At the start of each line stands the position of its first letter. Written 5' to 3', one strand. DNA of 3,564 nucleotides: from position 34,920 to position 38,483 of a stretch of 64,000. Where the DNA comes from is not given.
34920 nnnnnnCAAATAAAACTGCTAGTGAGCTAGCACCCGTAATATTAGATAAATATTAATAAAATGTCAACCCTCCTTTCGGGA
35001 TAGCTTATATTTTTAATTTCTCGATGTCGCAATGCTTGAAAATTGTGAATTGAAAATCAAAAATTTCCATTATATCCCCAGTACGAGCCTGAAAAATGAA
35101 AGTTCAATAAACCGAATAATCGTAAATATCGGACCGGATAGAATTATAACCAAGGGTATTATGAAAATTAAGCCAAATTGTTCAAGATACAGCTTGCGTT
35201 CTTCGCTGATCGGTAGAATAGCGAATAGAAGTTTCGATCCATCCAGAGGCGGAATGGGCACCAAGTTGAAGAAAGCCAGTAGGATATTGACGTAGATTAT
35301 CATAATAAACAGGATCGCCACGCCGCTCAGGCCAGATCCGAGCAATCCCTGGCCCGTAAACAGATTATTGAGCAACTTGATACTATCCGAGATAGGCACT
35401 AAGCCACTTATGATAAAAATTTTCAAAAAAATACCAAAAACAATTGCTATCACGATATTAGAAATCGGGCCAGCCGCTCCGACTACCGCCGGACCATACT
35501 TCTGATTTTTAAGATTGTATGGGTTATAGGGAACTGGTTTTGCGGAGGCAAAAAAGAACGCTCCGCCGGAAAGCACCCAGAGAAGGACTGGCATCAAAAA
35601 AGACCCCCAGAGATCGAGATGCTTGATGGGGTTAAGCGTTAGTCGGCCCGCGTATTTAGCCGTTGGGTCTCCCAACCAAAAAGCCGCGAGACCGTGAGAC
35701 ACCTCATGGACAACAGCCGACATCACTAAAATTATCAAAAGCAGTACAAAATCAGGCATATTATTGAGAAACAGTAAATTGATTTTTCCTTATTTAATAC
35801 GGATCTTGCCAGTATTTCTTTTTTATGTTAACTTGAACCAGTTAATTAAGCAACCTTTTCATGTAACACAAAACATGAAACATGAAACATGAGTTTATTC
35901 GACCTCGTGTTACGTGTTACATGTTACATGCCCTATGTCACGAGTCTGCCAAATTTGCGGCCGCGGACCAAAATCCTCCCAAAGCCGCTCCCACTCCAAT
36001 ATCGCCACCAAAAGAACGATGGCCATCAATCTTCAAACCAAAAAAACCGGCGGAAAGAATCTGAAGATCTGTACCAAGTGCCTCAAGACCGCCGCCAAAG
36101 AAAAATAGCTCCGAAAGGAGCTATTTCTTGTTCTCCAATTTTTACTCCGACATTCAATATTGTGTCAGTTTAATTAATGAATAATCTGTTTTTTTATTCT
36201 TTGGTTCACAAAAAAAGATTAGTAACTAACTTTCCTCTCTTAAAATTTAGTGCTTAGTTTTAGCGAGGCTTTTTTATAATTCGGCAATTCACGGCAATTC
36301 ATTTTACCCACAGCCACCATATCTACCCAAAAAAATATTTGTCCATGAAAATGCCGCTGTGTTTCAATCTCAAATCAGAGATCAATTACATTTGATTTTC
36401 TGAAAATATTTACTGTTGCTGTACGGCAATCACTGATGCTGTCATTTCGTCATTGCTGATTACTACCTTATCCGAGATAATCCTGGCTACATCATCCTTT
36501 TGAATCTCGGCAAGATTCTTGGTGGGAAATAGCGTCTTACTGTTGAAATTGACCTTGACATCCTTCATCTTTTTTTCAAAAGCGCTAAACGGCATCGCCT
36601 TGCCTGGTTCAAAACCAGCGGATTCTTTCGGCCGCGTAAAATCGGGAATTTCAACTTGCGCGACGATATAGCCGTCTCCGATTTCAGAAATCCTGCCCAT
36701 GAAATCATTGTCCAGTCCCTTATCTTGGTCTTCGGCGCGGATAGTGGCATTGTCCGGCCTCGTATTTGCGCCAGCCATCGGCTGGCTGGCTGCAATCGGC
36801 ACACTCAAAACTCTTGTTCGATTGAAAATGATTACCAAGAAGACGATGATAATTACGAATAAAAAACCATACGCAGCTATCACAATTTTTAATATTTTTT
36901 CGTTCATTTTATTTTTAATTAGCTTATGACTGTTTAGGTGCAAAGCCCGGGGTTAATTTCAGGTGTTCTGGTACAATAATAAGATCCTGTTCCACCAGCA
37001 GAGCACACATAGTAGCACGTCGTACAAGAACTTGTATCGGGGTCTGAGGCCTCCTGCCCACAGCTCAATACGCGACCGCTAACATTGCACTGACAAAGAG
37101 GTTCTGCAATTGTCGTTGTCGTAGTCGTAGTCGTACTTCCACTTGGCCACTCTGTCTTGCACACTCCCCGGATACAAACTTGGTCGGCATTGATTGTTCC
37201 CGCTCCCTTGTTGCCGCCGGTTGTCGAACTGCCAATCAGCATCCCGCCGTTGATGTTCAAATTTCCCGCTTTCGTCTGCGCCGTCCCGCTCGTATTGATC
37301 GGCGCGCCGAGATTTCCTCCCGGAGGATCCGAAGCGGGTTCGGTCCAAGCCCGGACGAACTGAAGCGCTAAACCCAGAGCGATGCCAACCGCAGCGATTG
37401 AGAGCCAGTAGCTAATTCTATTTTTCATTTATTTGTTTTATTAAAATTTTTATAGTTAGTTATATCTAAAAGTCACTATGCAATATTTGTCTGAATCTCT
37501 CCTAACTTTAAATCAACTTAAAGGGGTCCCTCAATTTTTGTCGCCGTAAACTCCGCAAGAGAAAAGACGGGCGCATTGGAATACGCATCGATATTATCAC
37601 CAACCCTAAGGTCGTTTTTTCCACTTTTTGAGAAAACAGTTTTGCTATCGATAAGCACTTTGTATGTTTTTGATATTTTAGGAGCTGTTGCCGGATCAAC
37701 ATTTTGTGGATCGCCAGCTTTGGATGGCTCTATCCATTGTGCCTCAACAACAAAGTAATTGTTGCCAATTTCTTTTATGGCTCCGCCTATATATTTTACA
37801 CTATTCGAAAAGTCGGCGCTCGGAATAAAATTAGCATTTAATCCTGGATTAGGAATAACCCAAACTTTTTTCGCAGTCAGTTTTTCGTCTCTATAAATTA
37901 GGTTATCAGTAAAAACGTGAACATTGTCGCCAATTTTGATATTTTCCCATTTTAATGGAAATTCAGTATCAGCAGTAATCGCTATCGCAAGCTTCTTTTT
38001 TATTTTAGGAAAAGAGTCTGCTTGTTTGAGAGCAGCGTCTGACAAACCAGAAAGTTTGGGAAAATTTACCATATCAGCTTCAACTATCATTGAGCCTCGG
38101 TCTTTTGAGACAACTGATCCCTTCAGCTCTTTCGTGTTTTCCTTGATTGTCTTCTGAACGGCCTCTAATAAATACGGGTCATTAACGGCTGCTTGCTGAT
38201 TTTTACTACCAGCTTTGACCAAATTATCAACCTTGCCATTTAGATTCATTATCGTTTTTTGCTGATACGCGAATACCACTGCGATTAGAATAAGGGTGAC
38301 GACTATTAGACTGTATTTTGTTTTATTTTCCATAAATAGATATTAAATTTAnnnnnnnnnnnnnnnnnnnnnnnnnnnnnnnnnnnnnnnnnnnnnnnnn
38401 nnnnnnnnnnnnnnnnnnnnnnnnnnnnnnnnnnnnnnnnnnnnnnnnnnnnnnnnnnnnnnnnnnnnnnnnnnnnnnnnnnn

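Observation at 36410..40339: Five-gene operon of exported proteins containing a tandemly duplicated two-gene module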

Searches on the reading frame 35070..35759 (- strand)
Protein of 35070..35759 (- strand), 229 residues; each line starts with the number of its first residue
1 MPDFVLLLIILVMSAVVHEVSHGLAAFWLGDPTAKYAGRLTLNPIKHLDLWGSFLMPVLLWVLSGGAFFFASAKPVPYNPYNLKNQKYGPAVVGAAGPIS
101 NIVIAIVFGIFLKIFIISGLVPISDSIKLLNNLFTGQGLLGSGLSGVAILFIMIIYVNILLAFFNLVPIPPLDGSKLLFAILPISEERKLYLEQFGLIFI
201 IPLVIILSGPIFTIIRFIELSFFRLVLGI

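Call 21: search_protein_families(library=pfam, proteins=[window:35070-35759:-], max_evalue=0.1)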
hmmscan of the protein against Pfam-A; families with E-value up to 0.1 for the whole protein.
window:35070-35759:- (229 aa): 1 family
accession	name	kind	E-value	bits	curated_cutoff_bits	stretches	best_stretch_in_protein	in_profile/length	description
PF02163.28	Peptidase_M50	-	6.2e-16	58.8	27.2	1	7-207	2-219/221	Peptidase family M50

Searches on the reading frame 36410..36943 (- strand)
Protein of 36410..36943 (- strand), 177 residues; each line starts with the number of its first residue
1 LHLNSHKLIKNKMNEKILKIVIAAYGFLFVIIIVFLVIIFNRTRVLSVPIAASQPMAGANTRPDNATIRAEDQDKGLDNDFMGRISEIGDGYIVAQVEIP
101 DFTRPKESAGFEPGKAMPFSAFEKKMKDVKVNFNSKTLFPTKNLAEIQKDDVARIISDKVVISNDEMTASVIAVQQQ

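Call 3: search_protein_families(library=pfam, proteins=[window:36410-36943:-], max_evalue=1)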
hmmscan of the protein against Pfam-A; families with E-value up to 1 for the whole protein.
window:36410-36943:- (177 aa): 2 families
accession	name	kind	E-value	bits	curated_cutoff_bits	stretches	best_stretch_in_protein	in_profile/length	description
PF05309.16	TraE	-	0.0048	16.8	24.8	1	12-64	14-66/182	TraE protein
PF15012.11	DUF4519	-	0.055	14.1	27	1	11-36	24-49/56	Domain of unknown function (DUF4519)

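Call 8: search_protein_families(library=ncbifam, proteins=[window:36410-36943:-], max_evalue=1)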
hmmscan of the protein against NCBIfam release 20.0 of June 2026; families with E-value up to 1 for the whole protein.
window:36410-36943:- (177 aa): 1 family
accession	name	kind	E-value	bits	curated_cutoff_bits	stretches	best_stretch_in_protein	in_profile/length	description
NF033627.3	intimin_all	equivalog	0.067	11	1400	1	66-132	527-593/939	intimin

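Call 74: search_protein_families(library=phrogs, proteins=[window:36410-36907:-], max_evalue=0.01)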
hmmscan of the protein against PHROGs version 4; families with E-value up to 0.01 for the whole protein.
window:36410-36907:- (165 aa): 0 families

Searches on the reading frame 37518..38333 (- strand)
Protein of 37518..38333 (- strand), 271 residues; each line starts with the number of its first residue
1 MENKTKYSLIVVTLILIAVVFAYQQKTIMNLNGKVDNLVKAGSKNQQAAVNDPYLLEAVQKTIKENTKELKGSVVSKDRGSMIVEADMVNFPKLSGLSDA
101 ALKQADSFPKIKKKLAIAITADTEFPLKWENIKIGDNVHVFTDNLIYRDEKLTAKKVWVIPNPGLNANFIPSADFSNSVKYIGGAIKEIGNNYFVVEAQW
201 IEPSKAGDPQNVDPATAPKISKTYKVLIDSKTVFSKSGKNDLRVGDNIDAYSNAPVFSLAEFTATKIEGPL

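Call 3: search_protein_families(library=pfam, proteins=[window:37518-38333:-], max_evalue=1)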
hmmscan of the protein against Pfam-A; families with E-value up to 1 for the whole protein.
window:37518-38333:- (271 aa): 1 family
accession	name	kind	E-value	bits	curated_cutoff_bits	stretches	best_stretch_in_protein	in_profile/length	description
PF18914.6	DUF5666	-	0.0092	16.7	27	1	196-249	14-43/60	Domain of unknown function (DUF5666)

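Call 8: search_protein_families(library=ncbifam, proteins=[window:37518-38333:-], max_evalue=1)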
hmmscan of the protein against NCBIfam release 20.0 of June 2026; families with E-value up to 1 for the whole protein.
window:37518-38333:- (271 aa): 0 families

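Call 15: find_homologous_proteins(query=window:37518-38333:-)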
Query window:37518-38333:- (271 aa): 10 proteins with E <= 0.001 among 945 candidates.
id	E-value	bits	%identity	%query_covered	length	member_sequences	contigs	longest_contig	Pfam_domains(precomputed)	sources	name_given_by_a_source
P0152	7.4e-171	584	100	100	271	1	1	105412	-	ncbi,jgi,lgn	ncbi:MAG: hypothetical protein WC858_02045 [Parcubacteria group bacterium]|jgi:hypothetical protein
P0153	3.0e-67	245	48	100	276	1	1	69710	-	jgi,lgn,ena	-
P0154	5.6e-65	238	68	61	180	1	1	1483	-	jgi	jgi:hypothetical protein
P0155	1.5e-64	236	47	99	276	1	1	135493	-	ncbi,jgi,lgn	ncbi:MAG: hypothetical protein WC831_03490 [Parcubacteria group bacterium]|jgi:hypothetical protein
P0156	2.1e-61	226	44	100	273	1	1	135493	-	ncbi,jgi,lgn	ncbi:MAG: hypothetical protein WC831_03515 [Parcubacteria group bacterium]|jgi:hypothetical protein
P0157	9.1e-53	198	43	100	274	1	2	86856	PF18914.7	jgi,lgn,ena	-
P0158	1.4e-52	197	41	100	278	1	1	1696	-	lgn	-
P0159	7.5e-46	175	39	99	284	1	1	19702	-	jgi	jgi:hypothetical protein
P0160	4.9e-45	172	39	99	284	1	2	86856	-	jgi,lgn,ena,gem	-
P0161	1.0e-44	171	41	100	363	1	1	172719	-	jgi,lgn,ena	-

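Call 27: search_solved_structures(query=A2, max_evalue=10)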
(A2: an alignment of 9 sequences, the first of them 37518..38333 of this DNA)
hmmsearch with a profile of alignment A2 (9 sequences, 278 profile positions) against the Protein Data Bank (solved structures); distinct sequences matched with E-value up to 10: 1.
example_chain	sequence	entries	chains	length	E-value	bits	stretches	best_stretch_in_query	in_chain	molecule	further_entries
6gn6_A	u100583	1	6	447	0.74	12.2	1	175-208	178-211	Alpha-L-fucosidase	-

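Call 66: search_protein_families(library=pfam, alignment_id=A2, max_evalue=0.1)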
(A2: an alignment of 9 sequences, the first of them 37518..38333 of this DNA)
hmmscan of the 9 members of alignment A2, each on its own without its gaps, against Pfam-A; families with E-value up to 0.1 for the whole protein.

A. member 1, window:37518-38333:- (271 aa): 1 family
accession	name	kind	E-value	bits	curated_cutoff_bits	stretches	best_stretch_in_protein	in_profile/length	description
PF18914.6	DUF5666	-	0.0092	16.7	27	0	196-249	14-43/60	Domain of unknown function (DUF5666)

B. families by the number of members that match (of 9 scanned): 8 families
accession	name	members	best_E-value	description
PF18914.6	DUF5666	5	9.9e-07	Domain of unknown function (DUF5666)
PF01330.27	RuvA_N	1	0.00088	RuvA N terminal domain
PF10844.13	DUF2577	1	0.042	Protein of unknown function (DUF2577)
PF06152.16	Phage_min_cap2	1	0.044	Phage minor capsid protein 2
PF03058.19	Sar8_2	1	0.06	Sar8.2 family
PF24842.1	UFD1_N2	1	0.073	Ubiquitin fusion degradation protein UFD1, N-terminal subdomain 2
PF09953.15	DUF2187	1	0.081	Uncharacterized protein conserved in bacteria (DUF2187)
PF12869.13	tRNA_anti-like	1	0.091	tRNA_anti-like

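Call 74: search_protein_families(library=phrogs, proteins=[window:37518-38333:-], max_evalue=0.01)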
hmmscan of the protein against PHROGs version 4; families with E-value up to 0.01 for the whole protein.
window:37518-38333:- (271 aa): 0 families
